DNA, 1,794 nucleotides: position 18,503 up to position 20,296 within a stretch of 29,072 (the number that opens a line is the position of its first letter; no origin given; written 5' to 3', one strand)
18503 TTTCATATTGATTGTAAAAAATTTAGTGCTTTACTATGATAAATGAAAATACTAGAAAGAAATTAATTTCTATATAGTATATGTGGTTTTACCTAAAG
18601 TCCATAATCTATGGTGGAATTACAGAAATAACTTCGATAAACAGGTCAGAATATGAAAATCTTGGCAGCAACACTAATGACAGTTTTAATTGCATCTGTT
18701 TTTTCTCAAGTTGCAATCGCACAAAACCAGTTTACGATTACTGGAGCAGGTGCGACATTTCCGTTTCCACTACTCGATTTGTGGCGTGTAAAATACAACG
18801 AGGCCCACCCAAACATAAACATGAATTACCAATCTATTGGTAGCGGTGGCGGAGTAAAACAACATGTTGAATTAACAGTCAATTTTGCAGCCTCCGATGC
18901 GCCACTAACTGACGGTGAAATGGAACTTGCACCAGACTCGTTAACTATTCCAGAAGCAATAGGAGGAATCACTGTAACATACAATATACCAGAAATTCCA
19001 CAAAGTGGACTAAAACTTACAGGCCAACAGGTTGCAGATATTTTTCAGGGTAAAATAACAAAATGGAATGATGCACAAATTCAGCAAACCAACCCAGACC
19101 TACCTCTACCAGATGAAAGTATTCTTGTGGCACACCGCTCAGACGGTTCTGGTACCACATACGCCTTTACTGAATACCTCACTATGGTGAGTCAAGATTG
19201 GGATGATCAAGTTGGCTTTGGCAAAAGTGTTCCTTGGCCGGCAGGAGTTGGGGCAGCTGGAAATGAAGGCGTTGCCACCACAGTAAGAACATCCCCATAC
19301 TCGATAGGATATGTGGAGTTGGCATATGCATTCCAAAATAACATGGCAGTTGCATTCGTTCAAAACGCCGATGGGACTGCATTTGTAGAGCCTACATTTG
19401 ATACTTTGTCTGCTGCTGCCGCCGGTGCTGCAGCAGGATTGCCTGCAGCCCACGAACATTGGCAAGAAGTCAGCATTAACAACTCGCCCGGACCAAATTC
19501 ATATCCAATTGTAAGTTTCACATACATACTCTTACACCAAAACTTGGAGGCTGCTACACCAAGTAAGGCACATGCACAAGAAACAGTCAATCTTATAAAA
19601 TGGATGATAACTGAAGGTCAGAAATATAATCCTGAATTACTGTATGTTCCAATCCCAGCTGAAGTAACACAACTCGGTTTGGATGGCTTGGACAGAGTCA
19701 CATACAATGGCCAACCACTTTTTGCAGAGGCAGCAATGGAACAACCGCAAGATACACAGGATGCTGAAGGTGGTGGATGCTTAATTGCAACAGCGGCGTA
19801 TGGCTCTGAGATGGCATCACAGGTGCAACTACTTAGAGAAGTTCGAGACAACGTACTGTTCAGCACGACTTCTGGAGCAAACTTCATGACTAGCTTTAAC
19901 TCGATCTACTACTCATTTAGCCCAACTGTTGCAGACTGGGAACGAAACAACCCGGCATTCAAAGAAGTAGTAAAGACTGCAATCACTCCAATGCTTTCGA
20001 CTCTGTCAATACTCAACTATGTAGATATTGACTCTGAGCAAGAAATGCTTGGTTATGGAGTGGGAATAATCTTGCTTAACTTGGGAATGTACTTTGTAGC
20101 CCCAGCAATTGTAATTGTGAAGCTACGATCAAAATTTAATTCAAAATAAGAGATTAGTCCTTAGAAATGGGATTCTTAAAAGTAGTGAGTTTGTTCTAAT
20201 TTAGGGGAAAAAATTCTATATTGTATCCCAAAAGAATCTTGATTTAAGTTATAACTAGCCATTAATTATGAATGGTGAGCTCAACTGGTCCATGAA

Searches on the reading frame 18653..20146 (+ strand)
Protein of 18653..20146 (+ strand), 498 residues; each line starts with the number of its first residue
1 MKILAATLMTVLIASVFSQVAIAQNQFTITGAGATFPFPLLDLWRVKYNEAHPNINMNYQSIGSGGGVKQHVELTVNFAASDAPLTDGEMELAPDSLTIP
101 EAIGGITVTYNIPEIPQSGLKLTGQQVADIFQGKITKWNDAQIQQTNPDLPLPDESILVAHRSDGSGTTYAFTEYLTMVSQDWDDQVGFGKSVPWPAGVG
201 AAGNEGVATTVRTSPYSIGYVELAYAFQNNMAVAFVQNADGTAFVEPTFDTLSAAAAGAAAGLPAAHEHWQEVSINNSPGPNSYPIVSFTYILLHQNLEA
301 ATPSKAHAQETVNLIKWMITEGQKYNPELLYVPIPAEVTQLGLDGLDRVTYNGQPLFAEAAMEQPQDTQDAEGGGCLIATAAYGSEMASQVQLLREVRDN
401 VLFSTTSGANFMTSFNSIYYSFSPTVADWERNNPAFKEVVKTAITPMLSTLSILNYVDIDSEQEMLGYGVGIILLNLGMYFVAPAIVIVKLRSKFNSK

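Call 7: search_protein_families(library=ncbifam, proteins=[window:18653-20146:+], max_evalue=1)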
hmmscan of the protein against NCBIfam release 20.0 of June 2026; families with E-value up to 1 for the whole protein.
window:18653-20146:+ (498 aa): 4 families
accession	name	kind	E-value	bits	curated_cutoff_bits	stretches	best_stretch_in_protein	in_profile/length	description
TIGR00975.1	3a0107s03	equivalog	3.4e-105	351.6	205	1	29-340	1-305/315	phosphate ABC transporter substrate-binding protein PstS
NF008171.0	PRK10918.1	equivalog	1.9e-80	270.5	339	1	1-339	1-326/346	phosphate ABC transporter substrate-binding protein PstS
TIGR02136.1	ptsS_2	subfamily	1e-26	93.9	206.6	1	13-253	25-245/295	phosphate ABC transporter substrate-binding protein PstS family protein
NF041770.1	CFI_box_CTERM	domain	5.1e-21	74.3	40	1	376-447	1-68/69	CFI-box-CTERM domain-containing protein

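Call 8: search_protein_families(library=pfam, proteins=[window:18653-20146:+], max_evalue=1)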
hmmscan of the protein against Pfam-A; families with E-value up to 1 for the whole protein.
window:18653-20146:+ (498 aa): 3 families
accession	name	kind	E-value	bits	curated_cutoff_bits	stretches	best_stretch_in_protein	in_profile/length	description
PF12849.12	PBP_like_2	-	2.8e-38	132.7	27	1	22-297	5-248/267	PBP superfamily domain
PF01547.30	SBP_bac_1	-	6.6e-17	62.9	26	1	33-281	7-259/307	Bacterial extracellular solute-binding protein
PF12727.12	PBP_like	-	0.0076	15.9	27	1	48-177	4-114/193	PBP superfamily domain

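Call 65: find_homologous_proteins(query=window:18653-20146:+, max_evalue=1e-10)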
Query window:18653-20146:+ (498 aa): 8000 proteins with E <= 1e-10 among 8000 candidates; the best 120 are listed.
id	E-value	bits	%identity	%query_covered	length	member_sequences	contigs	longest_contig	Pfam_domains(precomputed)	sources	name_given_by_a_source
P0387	0.0e+0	1115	100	100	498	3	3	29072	PF01547.31,PF12849.13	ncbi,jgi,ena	ncbi:MAG TPA: phosphate ABC transporter substrate-binding protein PstS [Candidatus Nitrosotenuis sp.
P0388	0.0e+0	1049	93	100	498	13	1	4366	PF01547.31,PF12849.13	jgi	-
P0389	0.0e+0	1038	92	100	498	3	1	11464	PF01547.31,PF12849.13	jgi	jgi:phosphate ABC transporter phosphate-binding protein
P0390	0.0e+0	1021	91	100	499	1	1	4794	PF01547.31,PF12849.13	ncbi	-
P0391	5.8e-276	934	82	100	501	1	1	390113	PF01547.31,PF12849.13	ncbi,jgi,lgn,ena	-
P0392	1.0e-269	913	79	100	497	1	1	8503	PF01547.31,PF12849.13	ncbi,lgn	-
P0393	1.6e-268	909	81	100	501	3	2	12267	PF01547.31,PF12849.13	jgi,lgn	jgi:phosphate ABC transporter phosphate-binding protein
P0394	1.1e-267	906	80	100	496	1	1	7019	PF01547.31,PF12849.13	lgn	-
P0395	3.4e-265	898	78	100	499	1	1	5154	PF01547.31,PF12849.13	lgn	-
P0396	1.2e-262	890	78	100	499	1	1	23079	PF01547.31,PF12849.13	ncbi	-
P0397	1.5e-260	883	76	100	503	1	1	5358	PF01547.31,PF12849.13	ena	-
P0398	5.5e-259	878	75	100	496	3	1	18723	PF01547.31,PF12849.13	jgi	jgi:phosphate transport system substrate-binding protein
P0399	9.3e-258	874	76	99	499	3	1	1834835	PF01547.31,PF12849.13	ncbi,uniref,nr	ncbi:phosphate ABC transporter substrate-binding protein PstS [Candidatus Nitrosotenuis sp. DW1]|uni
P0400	4.5e-257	871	77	99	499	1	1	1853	PF01547.31,PF12849.13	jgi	jgi:phosphate ABC transporter phosphate-binding protein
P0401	5.5e-253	858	74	99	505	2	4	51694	PF01547.31,PF12849.13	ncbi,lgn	ncbi:MAG: phosphate ABC transporter substrate-binding protein PstS [Thermoproteota archaeon]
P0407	3.7e-245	832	59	67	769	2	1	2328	PF12727.13,PF01547.31,PF12849.13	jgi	-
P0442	3.0e-185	635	56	100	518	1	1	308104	PF01547.31,PF12849.13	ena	-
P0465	1.7e-170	586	61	87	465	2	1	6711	PF01547.31,PF12849.13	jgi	jgi:phosphate ABC transporter phosphate-binding protein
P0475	1.1e-167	577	71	71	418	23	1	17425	PF01547.31,PF12849.13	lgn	-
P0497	4.4e-161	555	50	100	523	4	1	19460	PF01547.31,PF12849.13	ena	-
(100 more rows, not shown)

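Call 67: search_protein_families(library=pfam, proteins=[P0475, P0465, P0407], max_evalue=0.01)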
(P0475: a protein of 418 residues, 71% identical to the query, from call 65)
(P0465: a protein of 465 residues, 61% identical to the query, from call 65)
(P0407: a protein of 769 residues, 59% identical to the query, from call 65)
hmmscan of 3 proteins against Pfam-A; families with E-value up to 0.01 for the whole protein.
P0475 (418 aa): 3 families
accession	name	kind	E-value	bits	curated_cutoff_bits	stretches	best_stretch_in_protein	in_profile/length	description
PF12849.12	PBP_like_2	-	1.3e-37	130.4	27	1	25-320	6-263/267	PBP superfamily domain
PF01547.30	SBP_bac_1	-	7.7e-17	62.7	26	1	45-324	16-304/307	Bacterial extracellular solute-binding protein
PF12727.12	PBP_like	-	0.0067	16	27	0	53-179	7-114/193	PBP superfamily domain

P0465 (465 aa): 2 families
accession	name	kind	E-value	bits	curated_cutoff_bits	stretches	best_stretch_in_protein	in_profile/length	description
PF12849.12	PBP_like_2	-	2.5e-36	126.3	27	1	24-319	5-263/267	PBP superfamily domain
PF01547.30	SBP_bac_1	-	1.6e-17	64.9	26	1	45-282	16-259/307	Bacterial extracellular solute-binding protein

P0407 (769 aa): 3 families
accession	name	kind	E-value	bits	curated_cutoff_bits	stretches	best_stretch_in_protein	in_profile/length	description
PF12849.12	PBP_like_2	-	5.5e-76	256.3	27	2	379-669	11-265/267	PBP superfamily domain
PF01547.30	SBP_bac_1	-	3.6e-25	90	26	2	398-589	16-217/307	Bacterial extracellular solute-binding protein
PF12727.12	PBP_like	-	1.3e-10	41.2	27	1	53-183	3-114/193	PBP superfamily domain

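Call 68: search_protein_families(library=ncbifam, proteins=[P0475, P0465, P0407, P0497, P0442], max_evalue=0.01)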
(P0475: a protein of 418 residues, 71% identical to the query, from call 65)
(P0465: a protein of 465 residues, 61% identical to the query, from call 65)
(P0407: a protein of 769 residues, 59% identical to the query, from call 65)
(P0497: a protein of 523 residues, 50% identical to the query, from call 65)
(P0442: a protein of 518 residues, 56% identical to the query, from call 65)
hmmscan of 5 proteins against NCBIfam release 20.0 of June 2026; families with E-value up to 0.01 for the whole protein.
P0475 (418 aa): 4 families
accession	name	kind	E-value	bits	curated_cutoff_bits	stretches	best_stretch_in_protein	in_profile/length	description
TIGR00975.1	3a0107s03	equivalog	5.4e-106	354.2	205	1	31-346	1-309/315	phosphate ABC transporter substrate-binding protein PstS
NF008171.0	PRK10918.1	equivalog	1.7e-83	280.5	339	1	12-342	10-327/346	phosphate ABC transporter substrate-binding protein PstS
TIGR02136.1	ptsS_2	subfamily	4.1e-28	98.4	206.6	1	24-255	34-245/295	phosphate ABC transporter substrate-binding protein PstS family protein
TIGR04505.1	PtsS_plasma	equivalog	0.003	17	175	0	9-81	8-80/334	phosphate ABC transporter substrate-binding protein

P0465 (465 aa): 4 families
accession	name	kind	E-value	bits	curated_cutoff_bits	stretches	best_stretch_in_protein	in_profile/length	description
TIGR00975.1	3a0107s03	equivalog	3e-106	355.1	205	1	31-342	1-306/315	phosphate ABC transporter substrate-binding protein PstS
NF008171.0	PRK10918.1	equivalog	8.4e-84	281.5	339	1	4-340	3-326/346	phosphate ABC transporter substrate-binding protein PstS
TIGR02136.1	ptsS_2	subfamily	2.9e-29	102.2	206.6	1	25-254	34-245/295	phosphate ABC transporter substrate-binding protein PstS family protein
TIGR04505.1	PtsS_plasma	equivalog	0.0012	18.3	175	0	9-91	11-90/334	phosphate ABC transporter substrate-binding protein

P0407 (769 aa): 4 families
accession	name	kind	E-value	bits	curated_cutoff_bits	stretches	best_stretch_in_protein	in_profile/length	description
TIGR00975.1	3a0107s03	equivalog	9.9e-190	629.3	205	2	35-351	1-309/315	phosphate ABC transporter substrate-binding protein PstS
NF008171.0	PRK10918.1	equivalog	4.6e-141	469.8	339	2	32-350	26-330/346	phosphate ABC transporter substrate-binding protein PstS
TIGR02136.1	ptsS_2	subfamily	8.3e-44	149.9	206.6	2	377-601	39-244/295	phosphate ABC transporter substrate-binding protein PstS family protein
TIGR04505.1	PtsS_plasma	equivalog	4.4e-09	36.2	175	0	144-234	186-266/334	phosphate ABC transporter substrate-binding protein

P0497 (523 aa): 4 families
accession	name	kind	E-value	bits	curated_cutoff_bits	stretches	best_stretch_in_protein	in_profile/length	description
TIGR00975.1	3a0107s03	equivalog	2.3e-101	339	205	1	40-354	3-311/315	phosphate ABC transporter substrate-binding protein PstS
NF008171.0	PRK10918.1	equivalog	1.9e-77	260.6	339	1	37-349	28-328/346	phosphate ABC transporter substrate-binding protein PstS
NF041770.1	CFI_box_CTERM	domain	1.9e-18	66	40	1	401-472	1-68/69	CFI-box-CTERM domain-containing protein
TIGR02136.1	ptsS_2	subfamily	4.3e-18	65.5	206.6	1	7-261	10-245/295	phosphate ABC transporter substrate-binding protein PstS family protein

P0442 (518 aa): 4 families
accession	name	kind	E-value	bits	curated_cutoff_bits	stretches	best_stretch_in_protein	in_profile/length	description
TIGR00975.1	3a0107s03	equivalog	5.4e-106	354.2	205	1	39-356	1-311/315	phosphate ABC transporter substrate-binding protein PstS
NF008171.0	PRK10918.1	equivalog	5.4e-80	269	339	1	39-350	29-327/346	phosphate ABC transporter substrate-binding protein PstS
TIGR02136.1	ptsS_2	subfamily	3.7e-24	85.4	206.6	1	2-265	2-247/295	phosphate ABC transporter substrate-binding protein PstS family protein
NF041770.1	CFI_box_CTERM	domain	3.9e-19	68.2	40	1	388-460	1-69/69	CFI-box-CTERM domain-containing protein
